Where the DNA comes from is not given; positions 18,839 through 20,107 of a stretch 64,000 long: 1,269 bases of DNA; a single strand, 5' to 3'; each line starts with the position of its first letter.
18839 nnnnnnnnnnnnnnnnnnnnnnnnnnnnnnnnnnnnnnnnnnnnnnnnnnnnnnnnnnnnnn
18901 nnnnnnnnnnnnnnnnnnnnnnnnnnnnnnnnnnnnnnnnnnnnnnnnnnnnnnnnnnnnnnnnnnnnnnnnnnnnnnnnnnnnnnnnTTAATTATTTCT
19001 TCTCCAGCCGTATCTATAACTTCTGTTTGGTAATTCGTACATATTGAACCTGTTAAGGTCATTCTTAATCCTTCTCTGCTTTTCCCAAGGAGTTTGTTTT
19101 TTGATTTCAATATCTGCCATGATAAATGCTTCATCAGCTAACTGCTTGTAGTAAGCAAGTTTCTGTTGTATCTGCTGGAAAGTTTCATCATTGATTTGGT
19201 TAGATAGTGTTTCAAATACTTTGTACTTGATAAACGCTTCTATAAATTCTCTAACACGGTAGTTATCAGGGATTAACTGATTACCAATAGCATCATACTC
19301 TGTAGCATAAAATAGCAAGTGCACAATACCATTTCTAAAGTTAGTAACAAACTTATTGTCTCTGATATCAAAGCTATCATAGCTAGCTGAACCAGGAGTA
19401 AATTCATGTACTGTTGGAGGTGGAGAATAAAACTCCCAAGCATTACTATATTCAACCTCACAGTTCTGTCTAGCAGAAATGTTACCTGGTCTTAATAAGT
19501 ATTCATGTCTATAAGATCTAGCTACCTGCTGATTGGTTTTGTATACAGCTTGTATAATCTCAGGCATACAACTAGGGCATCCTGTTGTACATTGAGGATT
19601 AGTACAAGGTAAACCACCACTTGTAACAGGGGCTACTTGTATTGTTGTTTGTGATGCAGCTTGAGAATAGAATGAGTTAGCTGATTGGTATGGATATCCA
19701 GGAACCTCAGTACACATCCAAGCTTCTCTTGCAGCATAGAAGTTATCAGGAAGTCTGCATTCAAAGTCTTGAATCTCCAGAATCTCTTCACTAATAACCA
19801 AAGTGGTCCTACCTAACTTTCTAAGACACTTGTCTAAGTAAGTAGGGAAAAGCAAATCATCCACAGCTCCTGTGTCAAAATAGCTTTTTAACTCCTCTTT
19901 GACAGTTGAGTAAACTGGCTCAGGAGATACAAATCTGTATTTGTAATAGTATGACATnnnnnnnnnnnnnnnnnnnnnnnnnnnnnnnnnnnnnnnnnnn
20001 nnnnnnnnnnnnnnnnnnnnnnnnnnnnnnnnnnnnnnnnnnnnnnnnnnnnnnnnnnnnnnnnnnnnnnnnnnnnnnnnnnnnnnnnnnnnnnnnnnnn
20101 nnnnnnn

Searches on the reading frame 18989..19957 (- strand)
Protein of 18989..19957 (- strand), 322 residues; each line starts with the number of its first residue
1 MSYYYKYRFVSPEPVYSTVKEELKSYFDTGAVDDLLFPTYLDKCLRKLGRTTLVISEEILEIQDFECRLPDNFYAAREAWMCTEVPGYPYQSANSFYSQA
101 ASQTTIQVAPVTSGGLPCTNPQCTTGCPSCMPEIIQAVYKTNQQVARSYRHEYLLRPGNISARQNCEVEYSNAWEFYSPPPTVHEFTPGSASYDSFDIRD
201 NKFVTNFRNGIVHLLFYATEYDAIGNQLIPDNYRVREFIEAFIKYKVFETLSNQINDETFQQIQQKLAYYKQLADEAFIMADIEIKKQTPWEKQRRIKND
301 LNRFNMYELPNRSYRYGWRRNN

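Call 38: search_protein_families(library=phrogs, proteins=[window:18989-19957:-], max_evalue=0.001)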
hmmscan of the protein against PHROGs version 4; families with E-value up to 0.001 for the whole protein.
window:18989-19957:- (322 aa): 1 family
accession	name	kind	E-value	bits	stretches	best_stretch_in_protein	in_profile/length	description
phrog_34036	-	head and packaging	0.00026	21.4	0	183-282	160-257/290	virion structural protein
